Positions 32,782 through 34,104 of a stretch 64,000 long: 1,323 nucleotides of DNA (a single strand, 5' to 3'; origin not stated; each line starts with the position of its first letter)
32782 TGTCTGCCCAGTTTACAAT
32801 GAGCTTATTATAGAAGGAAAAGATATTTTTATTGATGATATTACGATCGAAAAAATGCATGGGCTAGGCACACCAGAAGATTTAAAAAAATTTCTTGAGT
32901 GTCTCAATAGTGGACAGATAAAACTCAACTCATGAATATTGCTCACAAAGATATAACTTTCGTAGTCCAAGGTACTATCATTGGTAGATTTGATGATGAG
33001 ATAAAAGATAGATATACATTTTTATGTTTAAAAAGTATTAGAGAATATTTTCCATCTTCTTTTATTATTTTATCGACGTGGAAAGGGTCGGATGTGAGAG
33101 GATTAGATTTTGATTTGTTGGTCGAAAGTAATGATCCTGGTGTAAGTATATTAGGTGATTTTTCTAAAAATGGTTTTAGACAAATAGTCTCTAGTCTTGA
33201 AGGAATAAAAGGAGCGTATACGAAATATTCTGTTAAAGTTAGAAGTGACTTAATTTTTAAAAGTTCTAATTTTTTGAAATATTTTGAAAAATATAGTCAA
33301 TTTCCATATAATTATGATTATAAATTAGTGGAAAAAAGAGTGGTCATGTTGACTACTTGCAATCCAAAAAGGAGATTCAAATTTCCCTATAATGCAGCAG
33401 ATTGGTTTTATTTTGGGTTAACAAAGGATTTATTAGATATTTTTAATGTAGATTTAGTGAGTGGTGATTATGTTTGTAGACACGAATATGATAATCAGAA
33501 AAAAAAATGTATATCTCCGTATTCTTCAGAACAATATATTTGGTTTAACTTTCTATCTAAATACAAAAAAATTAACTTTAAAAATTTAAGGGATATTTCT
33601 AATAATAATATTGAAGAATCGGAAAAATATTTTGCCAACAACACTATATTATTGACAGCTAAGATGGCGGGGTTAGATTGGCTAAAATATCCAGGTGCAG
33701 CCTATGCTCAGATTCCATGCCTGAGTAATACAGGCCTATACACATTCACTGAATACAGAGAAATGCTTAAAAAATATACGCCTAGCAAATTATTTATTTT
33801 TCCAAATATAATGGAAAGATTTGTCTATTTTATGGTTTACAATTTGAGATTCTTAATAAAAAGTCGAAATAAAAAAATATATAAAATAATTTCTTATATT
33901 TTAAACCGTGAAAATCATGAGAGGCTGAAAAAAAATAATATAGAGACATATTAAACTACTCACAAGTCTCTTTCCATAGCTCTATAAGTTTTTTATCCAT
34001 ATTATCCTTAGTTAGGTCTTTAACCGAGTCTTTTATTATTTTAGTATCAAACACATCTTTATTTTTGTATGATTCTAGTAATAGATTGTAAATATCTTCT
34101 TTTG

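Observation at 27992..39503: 11.5-kb surface-glycopolymer locus combining a WbaP-type priming enzyme, GTs, a flippase, GDPD, an NTP-transferase, a HAD phosphatase and two paralogous unknown-family enzymes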

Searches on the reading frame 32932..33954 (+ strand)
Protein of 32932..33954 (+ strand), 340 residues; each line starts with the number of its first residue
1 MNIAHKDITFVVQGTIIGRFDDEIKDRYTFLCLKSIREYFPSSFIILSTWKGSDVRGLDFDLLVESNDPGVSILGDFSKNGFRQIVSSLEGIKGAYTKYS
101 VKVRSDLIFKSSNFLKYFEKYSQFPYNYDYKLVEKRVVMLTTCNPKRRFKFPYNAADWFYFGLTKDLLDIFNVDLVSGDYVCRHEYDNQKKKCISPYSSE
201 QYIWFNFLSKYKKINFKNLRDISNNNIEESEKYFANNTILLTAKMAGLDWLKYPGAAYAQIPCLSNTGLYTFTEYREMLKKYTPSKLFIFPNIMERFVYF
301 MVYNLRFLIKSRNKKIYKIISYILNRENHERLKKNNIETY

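Call 4: search_protein_families(library=pfam, proteins=[window:32932-33954:+], max_evalue=0.1)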
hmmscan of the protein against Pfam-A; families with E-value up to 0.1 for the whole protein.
window:32932-33954:+ (340 aa): 1 family
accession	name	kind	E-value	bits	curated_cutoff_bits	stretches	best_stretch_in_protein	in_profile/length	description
PF07507.16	WavE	-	9.3e-44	150.3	27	1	8-251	1-254/305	WavE lipopolysaccharide synthesis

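Call 6: search_protein_families(library=ncbifam, proteins=[window:32932-33954:+], max_evalue=0.01)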
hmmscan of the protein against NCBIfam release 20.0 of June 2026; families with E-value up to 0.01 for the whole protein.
window:32932-33954:+ (340 aa): 0 families

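Call 11: search_solved_structures(query=window:32932-33954:+, max_evalue=10)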
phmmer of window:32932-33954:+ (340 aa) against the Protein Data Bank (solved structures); distinct sequences matched with E-value up to 10: 0.

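Call 12: find_homologous_proteins(query=window:32932-33954:+)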
Query window:32932-33954:+ (340 aa): 74 proteins with E <= 0.001 among 1063 candidates.
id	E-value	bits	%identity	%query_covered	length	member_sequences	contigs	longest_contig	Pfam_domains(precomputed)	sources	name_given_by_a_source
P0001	6.6e-227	770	100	100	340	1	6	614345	PF07507.17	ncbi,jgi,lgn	ncbi:MAG: WavE lipopolysaccharide synthesis family protein [Candidatus Paceibacterota bacterium]|jgi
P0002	8.6e-167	572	72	100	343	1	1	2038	PF07507.17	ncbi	-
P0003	8.4e-153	526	67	98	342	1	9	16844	PF07507.17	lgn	-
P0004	5.3e-152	524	68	97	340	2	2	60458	PF07507.17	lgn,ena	-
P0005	4.6e-147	507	65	97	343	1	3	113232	PF07507.17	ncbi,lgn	-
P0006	1.9e-144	499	66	98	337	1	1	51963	PF07507.17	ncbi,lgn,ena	-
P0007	4.6e-144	497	64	97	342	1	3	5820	PF07507.17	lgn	-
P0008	3.3e-124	432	54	99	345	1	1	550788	PF07507.17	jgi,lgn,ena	-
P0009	5.2e-118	412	56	96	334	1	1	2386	PF07507.17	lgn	-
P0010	2.5e-111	390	52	99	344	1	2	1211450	PF07507.17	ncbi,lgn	-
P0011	2.6e-110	387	51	97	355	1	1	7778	PF07507.17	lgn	-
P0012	2.0e-109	384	51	99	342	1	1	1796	PF07507.17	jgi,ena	-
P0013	6.4e-109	382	52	96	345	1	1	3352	PF07507.17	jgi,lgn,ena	-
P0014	2.5e-108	380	53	97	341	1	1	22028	PF07507.17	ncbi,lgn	-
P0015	4.2e-108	379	52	97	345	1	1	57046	PF07507.17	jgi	-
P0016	4.1e-107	376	49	98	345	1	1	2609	PF07507.17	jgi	jgi:hypothetical protein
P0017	9.0e-107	375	51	97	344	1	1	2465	PF07507.17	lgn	-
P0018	1.5e-106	374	49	99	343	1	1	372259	PF07507.17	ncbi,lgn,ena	-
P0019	1.9e-106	374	50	97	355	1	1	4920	PF07507.17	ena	-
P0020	5.1e-106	372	51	92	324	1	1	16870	PF07507.17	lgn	-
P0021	1.7e-105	371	49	98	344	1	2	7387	PF07507.17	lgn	-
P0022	1.9e-104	367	50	98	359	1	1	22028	PF07507.17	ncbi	-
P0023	2.6e-102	360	49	97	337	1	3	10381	PF07507.17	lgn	-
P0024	1.5e-100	354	47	99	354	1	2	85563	PF07507.17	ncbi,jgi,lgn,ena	-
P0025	3.2e-100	353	50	99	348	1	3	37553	PF07507.17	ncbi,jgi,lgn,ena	jgi:hypothetical protein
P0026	1.5e-99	351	63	74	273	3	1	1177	PF07507.17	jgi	jgi:hypothetical protein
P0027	3.1e-99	350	51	90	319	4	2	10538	PF07507.17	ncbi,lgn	-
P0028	1.8e-98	348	48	97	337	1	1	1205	PF07507.17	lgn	-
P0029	5.6e-98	346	48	97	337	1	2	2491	PF07507.17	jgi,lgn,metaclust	metaclust:\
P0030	4.4e-97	343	48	96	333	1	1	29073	PF07507.17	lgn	-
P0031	5.4e-97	343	50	93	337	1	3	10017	PF07507.17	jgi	jgi:hypothetical protein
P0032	6.9e-96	339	49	97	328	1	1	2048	PF07507.17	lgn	-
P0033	1.1e-95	338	48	97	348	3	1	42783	PF07507.17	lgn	-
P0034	1.1e-93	332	68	62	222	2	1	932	PF07507.17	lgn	-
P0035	1.3e-91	325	48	91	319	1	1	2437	PF07507.17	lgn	-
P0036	7.9e-90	319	45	99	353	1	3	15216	PF07507.17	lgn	-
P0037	2.0e-89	318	46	96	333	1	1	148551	PF07507.17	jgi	jgi:hypothetical protein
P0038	4.0e-89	317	50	82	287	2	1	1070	PF07507.17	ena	-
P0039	1.6e-87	312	45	94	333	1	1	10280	PF07507.17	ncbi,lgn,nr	ncbi:MAG: WavE lipopolysaccharide synthesis family protein [Candidatus Pacebacteria bacterium]|nr:Wa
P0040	2.6e-85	304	58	69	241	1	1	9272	PF07507.17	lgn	-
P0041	5.5e-85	303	50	82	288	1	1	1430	PF07507.17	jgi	jgi:hypothetical protein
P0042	1.8e-84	302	46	91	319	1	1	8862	PF07507.17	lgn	-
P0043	6.0e-83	297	48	88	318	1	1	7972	PF07507.17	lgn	-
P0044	1.2e-80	289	46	91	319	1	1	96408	PF07507.17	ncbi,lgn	-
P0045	2.4e-80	288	47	93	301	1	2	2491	PF07507.17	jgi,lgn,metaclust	metaclust:\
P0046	7.4e-79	283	45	96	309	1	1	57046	PF07507.17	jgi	-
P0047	1.9e-77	278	44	93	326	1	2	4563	PF07507.17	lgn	-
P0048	1.6e-75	272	56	64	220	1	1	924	PF07507.17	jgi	jgi:hypothetical protein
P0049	2.6e-63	232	38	96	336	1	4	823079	PF07507.17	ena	-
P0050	8.5e-62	227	39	94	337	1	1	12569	PF07507.17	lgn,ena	-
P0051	3.4e-60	222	40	94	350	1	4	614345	PF07507.17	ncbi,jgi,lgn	ncbi:MAG: WavE lipopolysaccharide synthesis family protein [Candidatus Paceibacterota bacterium]|jgi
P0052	9.4e-60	220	54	56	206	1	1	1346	PF07507.17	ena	-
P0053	1.2e-58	217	38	97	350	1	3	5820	PF07507.17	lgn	-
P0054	2.1e-51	193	35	97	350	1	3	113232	PF07507.17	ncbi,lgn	-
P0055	8.3e-49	184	34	93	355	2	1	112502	PF07507.17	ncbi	-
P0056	3.1e-45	173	39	83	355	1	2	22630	PF07507.17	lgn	-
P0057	6.7e-43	165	40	85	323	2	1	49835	PF07507.17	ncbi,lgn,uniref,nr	ncbi:WavE lipopolysaccharide synthesis family protein [Clostridium botulinum]|uniref:WavE lipopolysa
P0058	2.1e-40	157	32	100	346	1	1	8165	PF07507.17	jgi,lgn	jgi:hypothetical protein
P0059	1.2e-35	141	37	84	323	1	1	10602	PF07507.17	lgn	-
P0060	2.3e-35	140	35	85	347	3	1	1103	PF07507.17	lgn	-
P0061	3.5e-32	130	39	74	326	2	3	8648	PF07507.17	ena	-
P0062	6.9e-32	129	34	72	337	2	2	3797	PF07507.17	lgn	-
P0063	1.5e-31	128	40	72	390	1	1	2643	PF07507.17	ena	-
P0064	5.3e-31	126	35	94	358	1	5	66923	PF07507.17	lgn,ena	-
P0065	9.6e-30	122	35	70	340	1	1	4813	PF07507.17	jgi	-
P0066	1.0e-28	118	35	72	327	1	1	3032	PF07507.17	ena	-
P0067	1.2e-28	118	33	81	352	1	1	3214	PF07507.17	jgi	jgi:hypothetical protein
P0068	3.3e-27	113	36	72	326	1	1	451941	PF07507.17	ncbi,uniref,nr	ncbi:WavE lipopolysaccharide synthesis family protein [Vibrio salinus]|uniref:WavE lipopolysaccharid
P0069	1.4e-25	108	31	89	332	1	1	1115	PF07507.17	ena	-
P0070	2.0e-25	107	35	74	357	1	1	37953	PF07507.17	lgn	-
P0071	1.7e-23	101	33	74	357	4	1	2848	PF07507.17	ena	-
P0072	2.1e-21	94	33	73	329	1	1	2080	PF07507.17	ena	-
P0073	3.8e-20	90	34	71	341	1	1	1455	PF07507.17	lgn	-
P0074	2.6e-18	84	33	66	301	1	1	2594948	PF07507.17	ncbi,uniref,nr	ncbi:WavE lipopolysaccharide synthesis family protein [Thiomicrorhabdus xiamenensis]|uniref:WavE lip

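Call 18: find_related_loci(query=A1, collection=genome_contigs, flank=10000)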
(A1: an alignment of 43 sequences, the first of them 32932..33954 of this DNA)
Query A1 (340 aa) in genome_contigs; peptide patterns used: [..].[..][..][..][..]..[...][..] (x = any residue, [..] = any of these).
417 stretches matched a pattern; 238 encode a relative of the query (tblastn E <= 1e-3); the best 80 are kept; 79 distinct loci.
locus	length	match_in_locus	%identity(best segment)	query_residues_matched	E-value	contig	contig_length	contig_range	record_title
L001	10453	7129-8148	68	1-339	8e-164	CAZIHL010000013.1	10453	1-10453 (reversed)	MAG TPA_asm: uncultured Candidatus Saccharibacteria bacterium isolate SRP285395_co2_44 genome assembly, contig: NODE_990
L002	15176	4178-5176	66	3-334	2e-147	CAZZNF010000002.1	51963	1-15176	MAG TPA_asm: uncultured Candidatus Saccharibacteria bacterium isolate SRP285395_co1_208 genome assembly, contig: NODE_79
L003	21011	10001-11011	49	2-339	5e-111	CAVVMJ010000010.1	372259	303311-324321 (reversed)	MAG: uncultured bacterium isolate MFD03726.bin.1.241 genome assembly, contig: contig_93273, whole genome shotgun sequenc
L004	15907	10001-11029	47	2-338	4e-106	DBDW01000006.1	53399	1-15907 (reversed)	MAG TPA_asm: Candidatus Magasanikbacteria bacterium UBA922 UBA922_contig_188, whole genome shotgun sequence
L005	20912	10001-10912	46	3-310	4e-85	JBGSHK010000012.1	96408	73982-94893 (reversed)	MAG: Candidatus Paceibacteria bacterium isolate JTS-AC102 k141_3370140, whole genome shotgun sequence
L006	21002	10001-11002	52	2-336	2e-115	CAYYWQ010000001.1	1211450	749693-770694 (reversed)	MAG TPA_asm: uncultured Candidatus Saccharibacteria bacterium isolate SRP292972_co1_95 genome assembly, contig: NODE_2_l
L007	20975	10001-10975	34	2-325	3e-53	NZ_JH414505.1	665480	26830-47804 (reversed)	Oribacterium asaccharolyticum ACB7 supercont1.2, whole genome shotgun sequence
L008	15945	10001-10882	35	8-294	4e-53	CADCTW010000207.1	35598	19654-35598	MAG: uncultured Gemmatimonadetes bacterium isolate AVDCRST_MAG68 genome assembly, contig: NODE63, whole genome shotgun s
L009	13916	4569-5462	33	7-299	3e-51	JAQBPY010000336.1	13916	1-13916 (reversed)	MAG: Gemmatimonadetes bacterium isolate RYN_359 scaffold_3715403, whole genome shotgun sequence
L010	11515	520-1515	33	1-326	7e-51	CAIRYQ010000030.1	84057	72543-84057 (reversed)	MAG: uncultured Spartobacteria bacterium isolate Umea3_bin-0475 genome assembly, contig: bin-0475:030/129, whole genome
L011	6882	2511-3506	31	3-294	1e-49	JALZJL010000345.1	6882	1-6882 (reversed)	MAG: Acidobacteriota bacterium isolate MOJ bin39 SC8837-39_k127_93678, whole genome shotgun sequence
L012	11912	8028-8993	35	1-336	2e-49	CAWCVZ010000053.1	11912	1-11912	MAG: uncultured Ignavibacteria bacterium isolate MFD05442.bin.1.213 genome assembly, contig: contig_82996, whole genome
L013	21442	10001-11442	36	3-286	2e-47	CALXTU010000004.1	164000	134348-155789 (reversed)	MAG: uncultured Alphaproteobacteria bacterium isolate BRZ_PK__bin103 genome assembly, contig: BRZ_PK__NODE_106_length_16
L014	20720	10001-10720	39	1-247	2e-46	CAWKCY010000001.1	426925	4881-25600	MAG: uncultured Ignavibacteriales bacterium isolate MFD05442.bin.1.350 genome assembly, contig: contig_10108, whole geno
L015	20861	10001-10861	36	3-287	5e-45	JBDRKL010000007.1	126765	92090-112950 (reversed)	MAG: archaeon isolate MEGAHIT-group-1.702 k141_6565431, whole genome shotgun sequence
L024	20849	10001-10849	36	6-286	8e-43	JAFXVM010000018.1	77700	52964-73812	MAG: Alphaproteobacteria bacterium isolate RGIG6783 Sheep_Rumen-3__c1643211, whole genome shotgun sequence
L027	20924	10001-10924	37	3-315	5e-42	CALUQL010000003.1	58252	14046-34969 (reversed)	MAG: Candidatus Gastranaerophilales bacterium isolate BRZ_SL__bin62 genome assembly, contig: BRZ_SL__NODE_663_length_582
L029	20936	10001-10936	32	3-316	7e-42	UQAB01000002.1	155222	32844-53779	uncultured Azospirillum sp. isolate UMGS63 genome assembly, contig: NODE_88_length_155222_cov_9.178639, whole genome sho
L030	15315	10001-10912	33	2-318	9e-42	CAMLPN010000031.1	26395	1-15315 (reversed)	MAG: uncultured Neisseriaceae bacterium isolate SRR12180971_bin.3_metawrap_v1.3.0_MAG genome assembly, contig: ERZ125931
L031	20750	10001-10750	36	2-252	1e-41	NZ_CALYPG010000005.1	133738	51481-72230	MAG: uncultured Gilliamella sp. isolate SRR11267056_bin.8_metawrap_v1.3.0_MAG ERZ9515167_14, whole genome shotgun sequen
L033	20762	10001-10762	38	2-252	1e-41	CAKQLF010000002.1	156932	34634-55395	MAG: uncultured Alphaproteobacteria bacterium isolate REFINED_METABAT215_TOP10_CONTIGS_1500_ASSEMBLY_K77_MERGED__Hadza_M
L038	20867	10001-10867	36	7-289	2e-40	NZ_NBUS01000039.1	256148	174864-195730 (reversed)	Vibrio fujianensis strain FJ201301 FJ201301-06.seq, whole genome shotgun sequence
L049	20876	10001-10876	34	3-282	2e-39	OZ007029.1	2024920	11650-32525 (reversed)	MAG: Candidatus Gastranaerophilales bacterium isolate 6755_HET_CTRL_tig00013926_hicanu_large MAG genome assembly, chromo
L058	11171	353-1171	36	2-266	7e-38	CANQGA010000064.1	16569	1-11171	MAG: uncultured Lachnospiraceae bacterium isolate Lapin-007__bin11 genome assembly, contig: Lapin-007__NODE_1238_length_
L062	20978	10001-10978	30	6-318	4e-38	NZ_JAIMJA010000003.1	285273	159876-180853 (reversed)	Motilimonas cestriensis strain MKS20 NODE_3_length_285273, whole genome shotgun sequence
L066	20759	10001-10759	34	6-252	2e-37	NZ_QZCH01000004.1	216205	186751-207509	Motilimonas pumila strain PLHSC7-2 contig4, whole genome shotgun sequence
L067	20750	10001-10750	38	3-248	2e-37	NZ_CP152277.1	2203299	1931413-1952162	Elusimicrobium posterum strain Dip510 chromosome, complete genome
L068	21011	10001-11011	31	3-336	2e-37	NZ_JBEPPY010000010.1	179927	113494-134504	Marinobacter sp. MBR-99 Ga0505397_10, whole genome shotgun sequence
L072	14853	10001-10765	35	3-252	4e-37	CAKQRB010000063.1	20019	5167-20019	MAG: uncultured Alphaproteobacteria bacterium isolate REFINED_METABAT215_TOP10_CONTIGS_1500_ASSEMBLY_K127_MEGAHIT__Hadza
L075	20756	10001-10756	37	3-252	3e-37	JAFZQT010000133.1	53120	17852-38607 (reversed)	MAG: Butyrivibrio sp. isolate RGIG8012 Water_buffalos_Rumen-1__c1187591, whole genome shotgun sequence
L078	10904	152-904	34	7-252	5e-37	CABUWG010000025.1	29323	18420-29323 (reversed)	MAG TPA_asm: uncultured proteobacterium isolate MGYG-HGUT-04444 genome assembly, contig: GUT_GENOME274919_25, whole geno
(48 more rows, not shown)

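Call 21: predict_structure(alignment_id=A1)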
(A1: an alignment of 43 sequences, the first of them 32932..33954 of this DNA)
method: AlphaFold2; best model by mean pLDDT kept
length: 340 residues; sequences in the alignment: 43
mean_pLDDT: 94.2   pTM: 0.92
mean pLDDT of the five models: 94.2, 93.2, 92.9, 92.7, 89.6
residues with pLDDT >= 90: 289; 70-90: 46; 50-70: 4; < 50: 1
segments of 3 or more residues with pLDDT < 50: none
pLDDT, mean of each block of 10 residues (from residue 1): 93 96 97 99 98 98 97 88 96 98 98 98 97 98 93 96 99 92 81 93 97 93 96 99 98 93 93 97 93 92 93 92 88 75
secondary structure, 60 per line:
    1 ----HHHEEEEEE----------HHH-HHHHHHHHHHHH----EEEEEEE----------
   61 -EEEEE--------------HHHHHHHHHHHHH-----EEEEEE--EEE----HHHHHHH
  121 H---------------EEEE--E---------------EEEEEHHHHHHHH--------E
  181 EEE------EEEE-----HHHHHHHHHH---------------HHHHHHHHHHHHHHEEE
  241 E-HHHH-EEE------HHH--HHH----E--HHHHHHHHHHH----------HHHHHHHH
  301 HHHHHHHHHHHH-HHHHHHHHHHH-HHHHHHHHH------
elements in order: E8-13 H28-39 E44-50 E62-66 H81-93 E99-104 E107-109 H114-121 E137-140 E159-163 H164-171 E180-183 E190-193 H199-208 H224-237 E238-241 H243-246 E248-250 H272-282 H293-312 H314-324 H326-334

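Call 24: search_protein_families(library=pfam, proteins=[L030:5805-6554:+, L030:6551-7177:+, L030:7134-7799:+, L030:7799-8533:+, L030:8533-8856:+, L030:8949-9911:+, L030:9953-11023:+, L030:11653-12708:+, L030:12741-13694:+, L030:13700-15013:+], max_evalue=0.001)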
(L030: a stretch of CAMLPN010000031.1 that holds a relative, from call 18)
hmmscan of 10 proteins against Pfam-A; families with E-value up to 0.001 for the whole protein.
L030:5805-6554:+ (249 aa): 3 families
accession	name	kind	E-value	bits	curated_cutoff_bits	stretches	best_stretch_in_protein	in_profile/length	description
PF00483.29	NTP_transferase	-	4.4e-08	33.4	21.2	1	9-177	7-183/245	Nucleotidyl transferase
PF12804.13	NTP_transf_3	-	6.2e-05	23.7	27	1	8-61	5-54/160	MobA-like NTP transferase domain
PF01128.25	IspD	-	0.00087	19.5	27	0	4-186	3-175/221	2-C-methyl-D-erythritol 4-phosphate cytidylyltransferase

L030:6551-7177:+ (208 aa): 0 families

L030:7134-7799:+ (221 aa): 3 families
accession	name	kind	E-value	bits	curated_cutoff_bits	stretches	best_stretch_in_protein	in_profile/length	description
PF13419.12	HAD_2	-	7.5e-36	124.3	23.8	1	17-198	1-178/178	Haloacid dehalogenase-like hydrolase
PF00702.32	Hydrolase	-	8.1e-25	88.8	26.4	1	14-192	1-191/191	haloacid dehalogenase-like hydrolase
PF13242.12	Hydrolase_like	-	5.2e-06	26.7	22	1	155-200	4-50/75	HAD-hyrolase-like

L030:7799-8533:+ (244 aa): 0 families

L030:8533-8856:+ (107 aa): 0 families

L030:8949-9911:+ (320 aa): 2 families
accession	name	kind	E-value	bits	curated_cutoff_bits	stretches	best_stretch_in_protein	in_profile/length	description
PF00535.33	Glycos_transf_2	-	2.2e-22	80.2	23.3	1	16-182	1-161/168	Glycosyl transferase family 2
PF13641.12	Glyco_tranf_2_3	-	5.9e-13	49.8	27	1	15-214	3-201/230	Glycosyltransferase like family 2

L030:9953-11023:+ (356 aa): 1 family
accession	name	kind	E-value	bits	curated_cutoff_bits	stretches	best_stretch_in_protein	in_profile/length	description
PF07507.16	WavE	-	1.7e-48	165.9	27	1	23-301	1-290/305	WavE lipopolysaccharide synthesis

L030:11653-12708:+ (351 aa): 2 families
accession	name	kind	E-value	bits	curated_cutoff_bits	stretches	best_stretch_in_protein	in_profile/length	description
PF00535.33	Glycos_transf_2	-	4.5e-21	76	23.3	1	9-179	1-167/168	Glycosyl transferase family 2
PF13641.12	Glyco_tranf_2_3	-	0.00092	19.7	27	0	8-183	3-178/230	Glycosyltransferase like family 2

L030:12741-13694:+ (317 aa): 6 families
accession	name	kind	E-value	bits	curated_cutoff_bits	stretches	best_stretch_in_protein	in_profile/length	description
PF16363.11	GDP_Man_Dehyd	-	2.1e-46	159.3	27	1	5-305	1-332/332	GDP-mannose 4,6 dehydratase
PF01370.27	Epimerase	-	8.6e-46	156.7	20.9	1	4-242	1-240/240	NAD dependent epimerase/dehydratase family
PF01073.25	3Beta_HSD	-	5.7e-09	35.8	22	1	5-226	1-226/280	3-beta hydroxysteroid dehydrogenase/isomerase family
PF02719.21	Polysacc_synt_2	-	1.4e-07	31.5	20.2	0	4-113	1-123/293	Polysaccharide biosynthesis protein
PF07993.18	NAD_binding_4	-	5.9e-06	26.1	20.1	0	92-192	109-219/258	Male sterility protein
PF00106.31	adh_short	-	0.00024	21.1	26.6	1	2-59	1-59/195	short chain dehydrogenase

L030:13700-15013:+ (437 aa): 6 families
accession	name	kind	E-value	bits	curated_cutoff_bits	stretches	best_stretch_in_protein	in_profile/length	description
PF03721.20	UDPG_MGDP_dh_N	-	2.4e-62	210.3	27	1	1-184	1-187/187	UDP-glucose/GDP-mannose dehydrogenase family, NAD binding domain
PF00984.24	UDPG_MGDP_dh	-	1.6e-35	121.5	25.4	1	200-292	1-93/94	UDP-glucose/GDP-mannose dehydrogenase family, central domain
PF03720.21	UDPG_MGDP_dh_C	-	2.3e-34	118.3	30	1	315-417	1-103/103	UDP-glucose/GDP-mannose dehydrogenase family, UDP binding domain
PF03807.23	F420_oxidored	-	1e-06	29.7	21.6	0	2-85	1-68/94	NADP oxidoreductase coenzyme F420-dependent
PF03446.21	NAD_binding_2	-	3.8e-06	27.4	21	1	2-135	1-107/161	NAD binding domain of 6-phosphogluconate dehydrogenase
PF02558.23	ApbA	-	0.00012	22.1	22.2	1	3-84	1-74/150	Ketopantoate reductase PanE/ApbA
